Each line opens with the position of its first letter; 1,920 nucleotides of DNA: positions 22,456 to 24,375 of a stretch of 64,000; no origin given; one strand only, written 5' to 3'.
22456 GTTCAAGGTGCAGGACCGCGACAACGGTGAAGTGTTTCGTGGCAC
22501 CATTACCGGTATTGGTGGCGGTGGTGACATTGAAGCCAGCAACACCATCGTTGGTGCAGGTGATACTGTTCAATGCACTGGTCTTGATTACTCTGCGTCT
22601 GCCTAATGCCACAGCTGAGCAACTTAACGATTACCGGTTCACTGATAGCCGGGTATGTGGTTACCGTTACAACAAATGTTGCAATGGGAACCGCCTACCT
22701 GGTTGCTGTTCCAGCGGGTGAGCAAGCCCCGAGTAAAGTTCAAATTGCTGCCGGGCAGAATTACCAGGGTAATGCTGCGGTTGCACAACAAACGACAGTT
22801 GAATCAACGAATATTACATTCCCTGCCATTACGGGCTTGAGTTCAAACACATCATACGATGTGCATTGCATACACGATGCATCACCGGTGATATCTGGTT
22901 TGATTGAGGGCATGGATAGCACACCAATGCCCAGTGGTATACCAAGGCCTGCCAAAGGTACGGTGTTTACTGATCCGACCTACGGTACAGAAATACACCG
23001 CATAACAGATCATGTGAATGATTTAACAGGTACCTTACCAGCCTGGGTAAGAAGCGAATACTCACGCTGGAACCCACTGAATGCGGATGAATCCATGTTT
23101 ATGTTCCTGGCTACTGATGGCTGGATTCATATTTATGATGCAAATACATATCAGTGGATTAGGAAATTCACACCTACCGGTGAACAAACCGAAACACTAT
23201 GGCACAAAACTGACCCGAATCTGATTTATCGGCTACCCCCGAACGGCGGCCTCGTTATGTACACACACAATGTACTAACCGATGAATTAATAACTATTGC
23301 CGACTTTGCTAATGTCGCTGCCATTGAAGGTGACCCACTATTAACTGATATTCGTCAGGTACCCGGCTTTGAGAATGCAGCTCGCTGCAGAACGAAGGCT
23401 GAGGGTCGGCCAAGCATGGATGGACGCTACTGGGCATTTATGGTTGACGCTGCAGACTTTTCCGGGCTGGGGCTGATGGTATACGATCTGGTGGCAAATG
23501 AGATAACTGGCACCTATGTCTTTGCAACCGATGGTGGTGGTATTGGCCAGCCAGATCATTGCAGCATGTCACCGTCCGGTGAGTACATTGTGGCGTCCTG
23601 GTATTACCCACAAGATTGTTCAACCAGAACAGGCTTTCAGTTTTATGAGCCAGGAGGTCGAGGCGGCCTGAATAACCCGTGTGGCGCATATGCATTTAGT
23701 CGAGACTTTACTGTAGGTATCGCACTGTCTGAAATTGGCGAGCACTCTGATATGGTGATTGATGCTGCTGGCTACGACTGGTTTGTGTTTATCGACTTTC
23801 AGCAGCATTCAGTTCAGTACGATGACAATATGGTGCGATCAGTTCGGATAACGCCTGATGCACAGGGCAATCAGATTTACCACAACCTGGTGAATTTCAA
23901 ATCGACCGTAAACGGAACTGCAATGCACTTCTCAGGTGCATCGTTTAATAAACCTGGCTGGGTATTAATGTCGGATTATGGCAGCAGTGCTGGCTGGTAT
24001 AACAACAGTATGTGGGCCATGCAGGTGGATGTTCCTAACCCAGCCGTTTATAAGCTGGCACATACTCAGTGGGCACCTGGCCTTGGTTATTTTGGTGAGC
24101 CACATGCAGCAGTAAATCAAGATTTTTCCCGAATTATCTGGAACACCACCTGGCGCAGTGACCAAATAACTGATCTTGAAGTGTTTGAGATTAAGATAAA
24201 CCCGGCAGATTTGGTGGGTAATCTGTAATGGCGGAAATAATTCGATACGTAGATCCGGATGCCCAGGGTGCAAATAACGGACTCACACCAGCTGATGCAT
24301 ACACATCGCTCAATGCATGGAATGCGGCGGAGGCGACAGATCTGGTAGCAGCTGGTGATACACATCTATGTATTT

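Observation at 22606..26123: Two large enzyme-like proteins inside the head module: FN3 plus beta-propeller protein, and beta-helix fused to gp36 (DUF1320) head-completion domain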

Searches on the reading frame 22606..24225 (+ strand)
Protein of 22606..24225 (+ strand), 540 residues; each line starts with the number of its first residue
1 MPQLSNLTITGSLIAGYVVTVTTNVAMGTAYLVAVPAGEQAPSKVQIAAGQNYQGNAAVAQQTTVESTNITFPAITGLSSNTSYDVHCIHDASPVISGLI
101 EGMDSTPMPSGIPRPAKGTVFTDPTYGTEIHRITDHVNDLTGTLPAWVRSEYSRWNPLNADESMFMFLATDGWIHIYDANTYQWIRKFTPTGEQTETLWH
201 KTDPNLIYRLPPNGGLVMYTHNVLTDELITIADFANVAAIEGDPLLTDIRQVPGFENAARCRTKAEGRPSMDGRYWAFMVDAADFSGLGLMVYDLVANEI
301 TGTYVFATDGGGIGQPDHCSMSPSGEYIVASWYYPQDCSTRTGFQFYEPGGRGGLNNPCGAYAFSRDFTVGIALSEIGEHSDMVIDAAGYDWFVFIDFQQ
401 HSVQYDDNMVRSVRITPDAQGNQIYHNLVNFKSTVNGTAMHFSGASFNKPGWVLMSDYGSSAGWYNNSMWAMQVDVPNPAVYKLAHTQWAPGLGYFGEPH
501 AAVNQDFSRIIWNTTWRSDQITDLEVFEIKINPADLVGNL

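Call 3: search_protein_families(library=pfam, proteins=[window:22606-24225:+], max_evalue=0.01)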
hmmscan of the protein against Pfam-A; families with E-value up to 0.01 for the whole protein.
window:22606-24225:+ (540 aa): 0 families

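Call 4: search_protein_families(library=phrogs, proteins=[window:22606-24225:+], max_evalue=0.01)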
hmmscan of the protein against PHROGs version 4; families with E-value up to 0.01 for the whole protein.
window:22606-24225:+ (540 aa): 0 families

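Call 6: search_dna_similar(query=window:22606-24225:+, collection=phages, mode=protein, max_rows=30)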
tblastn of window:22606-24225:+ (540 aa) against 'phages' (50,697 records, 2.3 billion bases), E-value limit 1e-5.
Records with a match: 1; places in all: 1; records where one place covers at least 80% of the query: 1.
Best place of each record, by identity: <60% 1.
By first word of the organism name: Xanthomonas 1.
By host as written in the record: Xanthomonas citri 306 1.
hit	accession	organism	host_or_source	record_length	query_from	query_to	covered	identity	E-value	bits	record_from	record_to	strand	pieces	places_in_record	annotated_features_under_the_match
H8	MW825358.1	Xanthomonas phage vB_XciM_LucasX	Xanthomonas citri 306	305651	77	526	83%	30.0%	3e-45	177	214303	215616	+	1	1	hypothetical protein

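Call 8: search_solved_structures(query=window:22606-24225:+, max_evalue=1)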
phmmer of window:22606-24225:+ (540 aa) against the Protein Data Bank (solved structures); distinct sequences matched with E-value up to 1: 15.
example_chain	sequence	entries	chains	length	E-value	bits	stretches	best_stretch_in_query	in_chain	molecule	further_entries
9ms8_H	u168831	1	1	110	0.00059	21.7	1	349-452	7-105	6H3 Fab heavy chain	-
22hp_T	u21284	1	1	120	0.028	16.1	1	385-458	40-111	The heavy chain of monoclonal antibody S2K146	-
7tas_H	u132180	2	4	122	0.029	16.1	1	385-458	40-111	S2K146 Fab heavy chain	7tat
9xar_B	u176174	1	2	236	0.062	15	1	369-489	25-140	C1624 heavy chain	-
6o9h_H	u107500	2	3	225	0.1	14.3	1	349-456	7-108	Heavy chain | Fab1 heavy chain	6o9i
9oeg_H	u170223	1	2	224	0.11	14.2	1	350-487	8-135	2A2 heavy chain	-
7r9d_H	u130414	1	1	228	0.13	14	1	349-490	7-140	Fab 8D3 heavy chain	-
9irc_H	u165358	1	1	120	0.21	13.3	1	349-445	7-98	Fab235 heavy chain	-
8w5m_H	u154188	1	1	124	0.25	13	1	347-443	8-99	Heavy chain of Ab17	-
6uye_G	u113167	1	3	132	0.34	12.6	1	352-446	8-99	Antibody rEBOV-548 Fab, heavy chain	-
12if_D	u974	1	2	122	0.35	12.5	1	349-446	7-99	KL-BHA-3D7 heavy chain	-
7ps2_A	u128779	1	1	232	0.35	12.5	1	354-490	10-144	Beta-29 Fab heavy chain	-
9jic_S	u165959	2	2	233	0.36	12.5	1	349-444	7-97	scFv16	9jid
8t3s_N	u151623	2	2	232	0.4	12.3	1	349-444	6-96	scFv16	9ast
8w5e_H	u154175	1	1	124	0.43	12.2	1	347-444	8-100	Heavy chain of Ab4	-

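Call 16: find_homologous_proteins(query=window:22606-24225:+, max_evalue=0.001)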
Query window:22606-24225:+ (540 aa): 28 proteins with E <= 0.001 among 8000 candidates.
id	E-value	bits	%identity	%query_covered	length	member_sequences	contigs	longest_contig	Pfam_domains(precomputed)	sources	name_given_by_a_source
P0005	0.0e+0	1270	100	100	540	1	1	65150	-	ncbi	ncbi:MAG TPA: hypothetical protein VIQ81_04115 [Gammaproteobacteria bacterium]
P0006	6.8e-217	739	62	100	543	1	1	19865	-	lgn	-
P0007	1.1e-196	673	57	100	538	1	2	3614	-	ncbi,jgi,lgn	-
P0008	3.0e-98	348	42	80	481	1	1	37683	-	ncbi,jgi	-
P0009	3.8e-96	341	42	80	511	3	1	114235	-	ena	-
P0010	2.8e-82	295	40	81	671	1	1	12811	PF17963.8,PF17892.8,PF17803.8,PF00041.28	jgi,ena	-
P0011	1.7e-80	289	38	80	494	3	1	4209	-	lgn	-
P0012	2.5e-79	285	41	78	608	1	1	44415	PF13205.13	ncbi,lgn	ncbi:MAG TPA: Ig-like domain-containing protein [Gammaproteobacteria bacterium]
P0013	5.1e-73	265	45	56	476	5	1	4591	PF13205.13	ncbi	ncbi:MAG: Ig-like domain-containing protein, partial [Gammaproteobacteria bacterium]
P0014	9.8e-73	264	38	80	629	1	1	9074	PF13205.13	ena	-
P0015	2.5e-68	249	35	78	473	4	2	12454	-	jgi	-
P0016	4.0e-67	245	38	80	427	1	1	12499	-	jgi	jgi:hypothetical protein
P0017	2.0e-65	240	35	81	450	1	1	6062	PF24814.2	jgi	jgi:hypothetical protein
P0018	5.4e-64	235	36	80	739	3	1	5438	PF18998.7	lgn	-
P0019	8.5e-63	231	35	80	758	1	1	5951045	PF13205.13,PF17964.8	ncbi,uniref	ncbi:Ig-like domain-containing protein [Aliikangiella sp. IMCC44359]|uniref:Ig-like domain-containin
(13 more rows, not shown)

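Call 37: find_encoding_contigs(protein=P0008, flank=8000, max_places=2)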
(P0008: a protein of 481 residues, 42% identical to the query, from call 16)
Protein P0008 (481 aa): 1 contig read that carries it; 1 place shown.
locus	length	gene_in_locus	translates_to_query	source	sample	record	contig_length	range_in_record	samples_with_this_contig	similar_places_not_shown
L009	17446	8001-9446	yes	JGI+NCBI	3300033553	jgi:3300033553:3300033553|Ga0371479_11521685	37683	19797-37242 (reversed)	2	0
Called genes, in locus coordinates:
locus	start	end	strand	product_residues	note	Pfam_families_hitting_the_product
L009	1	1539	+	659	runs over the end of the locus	PF02559:CarD_TRCF_RID, PF00176:SNF2-rel_dom (weak), PF00270:DEAD, PF04851:ResIII, PF00271:Helicase_C, PF22590:Cas3-like_C_2 (weak), PF03461:TRCF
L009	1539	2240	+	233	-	PF10972:CsiV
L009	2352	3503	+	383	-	PF13480:Acetyltransf_6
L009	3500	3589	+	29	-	-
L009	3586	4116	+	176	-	PF00085:Thioredoxin (weak), PF13899:Thioredoxin_7 (weak)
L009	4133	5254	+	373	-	PF13480:Acetyltransf_6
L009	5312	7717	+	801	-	PF00501:AMP-binding, PF00550:PP-binding (weak), PF01757:Acyl_transf_3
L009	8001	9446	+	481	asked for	-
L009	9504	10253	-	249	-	PF02698:DUF218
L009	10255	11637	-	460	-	-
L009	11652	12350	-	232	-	-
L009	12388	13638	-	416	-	PF04932:Wzy_C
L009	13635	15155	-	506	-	PF03023:MurJ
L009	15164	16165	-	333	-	PF01522:Polysacc_deac_1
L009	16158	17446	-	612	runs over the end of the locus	PF13522:GATase_6, PF13537:GATase_7, PF00733:Asn_synthase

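Call 38: find_encoding_contigs(protein=P0012, flank=8000, max_places=2)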
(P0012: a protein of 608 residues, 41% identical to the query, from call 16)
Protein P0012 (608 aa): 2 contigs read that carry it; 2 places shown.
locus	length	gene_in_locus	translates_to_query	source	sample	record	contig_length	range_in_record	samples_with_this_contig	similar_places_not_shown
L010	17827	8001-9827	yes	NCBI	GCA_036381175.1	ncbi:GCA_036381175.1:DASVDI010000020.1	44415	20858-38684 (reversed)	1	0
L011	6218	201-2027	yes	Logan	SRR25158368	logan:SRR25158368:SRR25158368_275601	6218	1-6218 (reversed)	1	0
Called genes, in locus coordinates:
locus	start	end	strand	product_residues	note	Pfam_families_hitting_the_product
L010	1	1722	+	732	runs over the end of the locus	-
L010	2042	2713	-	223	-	PF00072:Response_reg, PF00196:GerE, PF08281:Sigma70_r4_2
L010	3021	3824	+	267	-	PF12146:Hydrolase_4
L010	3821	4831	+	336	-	PF12146:Hydrolase_4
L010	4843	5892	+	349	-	PF01073:3Beta_HSD, PF01370:Epimerase, PF02719:Polysacc_synt_2, PF04321:RmlD_sub_bind, PF07993:NAD_binding_4 (faint), PF13460:NAD_binding_10 (weak), PF16363:GDP_Man_Dehyd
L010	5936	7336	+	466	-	-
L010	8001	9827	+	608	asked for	PF13205:Big_5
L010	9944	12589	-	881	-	-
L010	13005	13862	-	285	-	PF00535:Glycos_transf_2, PF10111:Glyco_tranf_2_2, PF13641:Glyco_tranf_2_3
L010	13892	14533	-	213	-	-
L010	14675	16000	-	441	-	PF04932:Wzy_C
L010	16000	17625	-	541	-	PF03023:MurJ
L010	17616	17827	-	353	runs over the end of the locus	PF01522:Polysacc_deac_1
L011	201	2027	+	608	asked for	PF13205:Big_5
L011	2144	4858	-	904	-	-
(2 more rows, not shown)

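Call 40: predict_structure(alignment_id=A3)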
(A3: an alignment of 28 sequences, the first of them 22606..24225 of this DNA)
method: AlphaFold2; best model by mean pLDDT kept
length: 540 residues; sequences in the alignment: 28
mean_pLDDT: 82.9   pTM: 0.78
mean pLDDT of the five models: 82.9, 82.0, 81.4, 80.7, 80.6
residues with pLDDT >= 90: 269; 70-90: 155; 50-70: 77; < 50: 39
segments of 3 or more residues with pLDDT < 50: 1-15, 46-56, 92-97, 538-540
pLDDT, mean of each block of 10 residues (from residue 1): 39 51 57 70 50 51 67 70 66 47 79 89 85 91 81 89 94 93 91 83 95 94 95 98 98 98 93 97 97 98 97 93 97 81 81 91 96 86 94 84 66 92 89 68 91 88 79 90 89 83 93 91 93 59
secondary structure, 60 per line:
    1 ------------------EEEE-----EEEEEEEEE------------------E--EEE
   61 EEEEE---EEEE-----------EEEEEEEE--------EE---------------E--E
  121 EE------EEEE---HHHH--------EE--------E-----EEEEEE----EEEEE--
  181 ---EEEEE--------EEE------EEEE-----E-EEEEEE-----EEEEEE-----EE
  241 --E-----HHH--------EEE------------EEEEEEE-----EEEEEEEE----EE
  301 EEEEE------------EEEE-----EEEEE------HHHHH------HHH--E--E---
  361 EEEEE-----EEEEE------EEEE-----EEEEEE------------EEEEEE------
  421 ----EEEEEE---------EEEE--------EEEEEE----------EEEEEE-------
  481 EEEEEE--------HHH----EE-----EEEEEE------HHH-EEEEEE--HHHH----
elements in order: E19-22 E28-36 E58-65 E69-72 E84-91 E120-122 E129-132 H136-139 E164-169 E174-178 E184-188 E197-199 E206-209 E217-222 E228-233 E260-262 E275-281 E287-294 E299-305 E318-321 E327-331 H338-342 E361-365 E371-375 E382-385 E391-396 E409-414 E425-430 E440-443 E452-457 E468-473 E481-486 E509-514 E525-530 H533-536

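Call 44: fold_search(model_id=the predicted structure, library=pdb)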
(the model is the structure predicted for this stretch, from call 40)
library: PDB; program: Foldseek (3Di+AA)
matches with E <= 10: 1865; with E <= 0.001: 1342
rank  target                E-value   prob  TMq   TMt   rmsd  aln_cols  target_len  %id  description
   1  3c5m_B                5.8e-13  1.00  0.47  0.64   6.1       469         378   11  Crystal structure of oligogalacturonate lyase (VPA0088) from Vibrio parahaemolyticus. Northeast Structural Genomics Co (released 2008-02-26)
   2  3c5m_A                1.5e-12  1.00  0.47  0.64   6.1       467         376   11  Crystal structure of oligogalacturonate lyase (VPA0088) from Vibrio parahaemolyticus. Northeast Structural Genomics Co (released 2008-02-26)
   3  8unz_B                6.3e-10  1.00  0.38  0.56   8.4       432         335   11  CryoEM structure of beta-2-adrenergic receptor in complex with GTP-bound Gs heterotrimer (Class O) (released 2024-03-06)
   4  8ro1_T                9.2e-10  1.00  0.36  0.48   7.2       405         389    9  Structure of the C. elegans Intron Lariat Spliceosome double-primed for disassembly (ILS'') (released 2024-08-07)
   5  8wcb_B                1.1e-09  1.00  0.34  0.51   9.3       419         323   11  Cryo-EM structure of the CHA-bound mTAAR1-Gq complex (released 2023-12-27)
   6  5yzv_A                2.0e-09  1.00  0.36  0.60   6.3       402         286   10  Biophysical and structural characterization of the thermostable WD40 domain of a prokaryotic protein, Thermomonospora  (released 2018-10-03)
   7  7xmr_B                2.1e-09  1.00  0.34  0.52  11.8       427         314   11  CryoEM structure of the somatostatin receptor 2 (SSTR2) in complex with Gi1 and its endogeneous peptide ligand SST-14 (released 2022-08-03)
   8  9l3y_B                2.3e-09  1.00  0.36  0.55   6.5       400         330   11  Cryo-EM structure of the G-protein coupled receptor 1 (GPR1) in complex with chemerin and Gi1 (released 2025-03-12)
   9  8gfv_B                3.8e-09  1.00  0.36  0.54  11.7       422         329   11  CryoEM structure of beta-2-adrenergic receptor in complex with GTP-bound Gs heterotrimer (transition intermediate #1 o (released 2024-03-06)
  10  8jd6_B                4.7e-09  1.00  0.35  0.56   7.1       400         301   12  Cryo-EM structure of Gi1-bound metabotropic glutamate receptor mGlu4 (released 2023-06-21)
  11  7w40_C                4.7e-09  1.00  0.36  0.55   8.5       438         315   12  Cryo-EM Structure of Human Gastrin Releasing Peptide Receptor in complex with the agonist Bombesin (6-14) [D-Phe6, bet (released 2023-02-22)
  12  8wc6_B                4.9e-09  1.00  0.35  0.51   7.1       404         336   11  Cryo-EM structure of the PEA-bound mTAAR1-Gs complex (released 2023-12-27)
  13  6icz_E                5.8e-09  1.00  0.37  0.59   8.0       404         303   10  Cryo-EM structure of a human post-catalytic spliceosome (P complex) at 3.0 angstrom (released 2019-03-13)
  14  5c2v_B                5.8e-09  1.00  0.39  0.56   7.0       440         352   12  Kuenenia stuttgartiensis Hydrazine Synthase (released 2015-10-14)
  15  8wc4_B                5.8e-09  1.00  0.34  0.49   7.4       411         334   11  Cryo-EM structure of the ZH8651-bound mTAAR1-Gs complex (released 2023-12-27)
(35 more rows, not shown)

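Call 59: search_protein_families(library=ncbifam, proteins=[window:22606-24225:+, P0008, P0012, L009:2352-3500:+, L009:5312-7714:+, L010:3021-3821:+, L010:3821-4828:+, L010:14675-15997:-, L009:15164-16162:-], max_evalue=0.001)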
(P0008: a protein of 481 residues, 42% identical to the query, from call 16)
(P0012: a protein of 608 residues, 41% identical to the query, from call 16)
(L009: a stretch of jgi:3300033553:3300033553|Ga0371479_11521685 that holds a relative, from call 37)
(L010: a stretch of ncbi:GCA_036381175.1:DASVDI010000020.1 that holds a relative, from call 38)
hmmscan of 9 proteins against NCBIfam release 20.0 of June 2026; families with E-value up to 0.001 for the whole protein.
window:22606-24225:+ (540 aa): 0 families

P0008 (481 aa): 0 families

P0012 (608 aa): 0 families

L009:2352-3500:+ (383 aa): 1 family
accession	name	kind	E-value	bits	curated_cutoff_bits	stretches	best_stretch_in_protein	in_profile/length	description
NF047385.1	T4SS_GNAT_BspF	exception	1.1e-05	24.2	775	1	182-313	225-355/428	type IV secretion system effector crotonyl transferase BspF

L009:5312-7714:+ (801 aa): 90 families (the best 25 are shown)
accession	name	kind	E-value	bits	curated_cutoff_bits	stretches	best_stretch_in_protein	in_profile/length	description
NF004837.0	PRK06187.1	subfamily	3.2e-34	118.1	476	1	69-415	166-526/531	long-chain-fatty-acid--CoA ligase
TIGR03098.1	ligase_PEP_1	hypoth_equivalog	8.2e-32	110.3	592.35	2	66-256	156-343/517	acyl-CoA ligase (AMP-forming), exosortase A system-associated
NF005797.0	PRK07638.1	equivalog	3.2e-28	98.5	518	1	73-412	143-480/487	acyl-CoA synthetase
TIGR01923.1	menE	equivalog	8.8e-26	90.7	330.15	1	44-407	86-442/442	o-succinylbenzoate--CoA ligase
NF005801.1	PRK07656.1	equivalog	7.3e-25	87.5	657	1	70-407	161-499/500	FadD3 family acyl-CoA ligase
NF002966.0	PRK03640.1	equivalog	8.7e-24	83.9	556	1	14-411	82-480/483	o-succinylbenzoate--CoA ligase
NF005676.0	PRK07470.1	equivalog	4.1e-21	75.2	774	1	50-414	156-532/544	acyl-CoA synthetase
NF005877.1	PRK07824.1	equivalog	4.7e-21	75.3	345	1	71-410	40-361/362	o-succinylbenzoate--CoA ligase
NF004511.1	PRK05852.1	equivalog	8.1e-21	74.2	650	1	69-409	151-502/505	FadD7 family fatty acid--CoA ligase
TIGR01733.1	AA-adenyl-dom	subfamily_domain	1e-20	73.9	317.4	1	72-323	119-393/409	amino acid adenylation domain-containing protein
NF009233.0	PRK12583.1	subfamily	2.6e-20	72.4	832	1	68-407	196-546/558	fatty acid CoA ligase family protein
NF004282.0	PRK05691.1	subfamily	6.4e-20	68.9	4090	2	70-270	1270-1469/4334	non-ribosomal peptide synthase/polyketide synthase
NF052580.1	Str24CoAsynCasG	equivalog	2.3e-19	69.2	750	1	72-407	187-546/548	steroid-24-oyl-CoA synthetase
NF005702.0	PRK07514.1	subfamily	2e-18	66.1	558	1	72-408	156-497/506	malonyl-CoA synthase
NF005307.0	PRK06839.1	equivalog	8.3e-18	64.3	748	1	64-412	140-494/496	o-succinylbenzoate--CoA ligase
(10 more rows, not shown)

L010:3021-3821:+ (267 aa): 7 families
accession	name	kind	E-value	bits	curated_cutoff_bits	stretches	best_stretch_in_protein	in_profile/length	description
TIGR03101.1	hydr2_PEP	hypoth_equivalog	4.1e-26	92.1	202.75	1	6-151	4-147/266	hydrolase 2, exosortase A system-associated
TIGR03100.1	hydr1_PEP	hypoth_equivalog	8.2e-12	45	168.45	1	44-138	41-134/274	hydrolase 1, exosortase A system-associated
NF047920.1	lactonase_UilS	equivalog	1e-07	32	400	1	51-145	43-139/285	UilS family quorum-quenching N-acyl-homoserine lactonase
TIGR01250.1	pro_imino_pep_2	subfamily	1.5e-05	24.7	167.65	1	48-156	40-148/288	proline iminopeptidase-family hydrolase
NF051488.1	bifunc_PcaDC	exception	0.00015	21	390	1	49-129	28-107/375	bifunctional 3-oxoadipate enol-lactonase/4-carboxymuconolactone decarboxylase PcaDC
NF058544.1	IVPilMotSglTMyx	equivalog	0.00033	20.5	300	1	56-138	59-139/210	type IV pili motility protein SglT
NF051487.1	bifunc_PcaCD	exception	0.00043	19.5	430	1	22-133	165-268/413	bifunctional 4-carboxymuconolactone decarboxylase/3-oxoadipate enol-lactonase PcaCD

L010:3821-4828:+ (336 aa): 2 families
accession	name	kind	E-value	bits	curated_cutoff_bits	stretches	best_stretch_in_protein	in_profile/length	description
TIGR03100.1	hydr1_PEP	hypoth_equivalog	5.5e-16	58.7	168.45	1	13-171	13-169/274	hydrolase 1, exosortase A system-associated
NF058544.1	IVPilMotSglTMyx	equivalog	1.8e-06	27.9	300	1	51-137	53-136/210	type IV pili motility protein SglT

L010:14675-15997:- (440 aa): 2 families
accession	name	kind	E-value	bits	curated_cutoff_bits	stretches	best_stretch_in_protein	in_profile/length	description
TIGR03097.1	PEP_O_lig_1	hypoth_equivalog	8.8e-14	51.2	188.1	1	32-378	44-384/408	putative O-glycosylation ligase, exosortase A system-associated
TIGR04370.1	glyco_rpt_poly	subfamily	0.00069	18.7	40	1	30-228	13-204/396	oligosaccharide repeat unit polymerase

L009:15164-16162:- (332 aa): 12 families
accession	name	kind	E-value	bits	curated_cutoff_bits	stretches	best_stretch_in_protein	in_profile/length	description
TIGR03938.2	deacetyl_PgaB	equivalog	3.7e-15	55.2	321.9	1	34-130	3-101/621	poly-beta-1,6-N-acetyl-D-glucosamine N-deacetylase PgaB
TIGR02764.1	spore_ybaN_pdaB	equivalog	3.8e-14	52.9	237.4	1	217-291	48-122/191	polysaccharide deacetylase family sporulation protein PdaB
NF011177.0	PRK14582.1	equivalog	3.9e-09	35.3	923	1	32-123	47-137/671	poly-beta-1,6-N-acetyl-D-glucosamine N-deacetylase PgaB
NF011176.0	PRK14581.1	equivalog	7.3e-09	34.3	1091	1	33-122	48-136/673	poly-beta-1,6-N-acetyl-D-glucosamine N-deacetylase PgaB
TIGR02873.1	spore_ylxY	hypoth_equivalog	1.3e-08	34.5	391.5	1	217-291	127-201/268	probable sporulation protein, polysaccharide deacetylase family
TIGR03933.1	PIA_icaB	equivalog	2.1e-08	34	248.35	1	212-319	125-234/245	intercellular adhesin biosynthesis polysaccharide N-deacetylase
TIGR03006.1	pepcterm_polyde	equivalog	4.8e-08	32.4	276.2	1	220-293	66-142/272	XrtA system polysaccharide deacetylase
TIGR02884.1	spore_pdaA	equivalog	7.5e-08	32.3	298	1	217-291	79-154/224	delta-lactam-biosynthetic de-N-acetylase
NF050820.1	PolSacchBiosHfsH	equivalog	2.2e-06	27.5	400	1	198-275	63-141/249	oligosaccharide deacetylase HfsH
NF045822.1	PgAcgDacpgdA2_Bac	equivalog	3.8e-06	26.4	400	1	217-268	111-162/274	peptidoglycan-N-acetylglucosamine deacetylase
NF045820.1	PgAcgDacpgdA_Strep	equivalog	0.00023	20.1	800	0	91-135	266-311/463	peptidoglycan-N-acetylglucosamine deacetylase PgdA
TIGR04243.1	nodulat_NodB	equivalog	0.00058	19.4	240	0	220-289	47-117/197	chitooligosaccharide deacetylase NodB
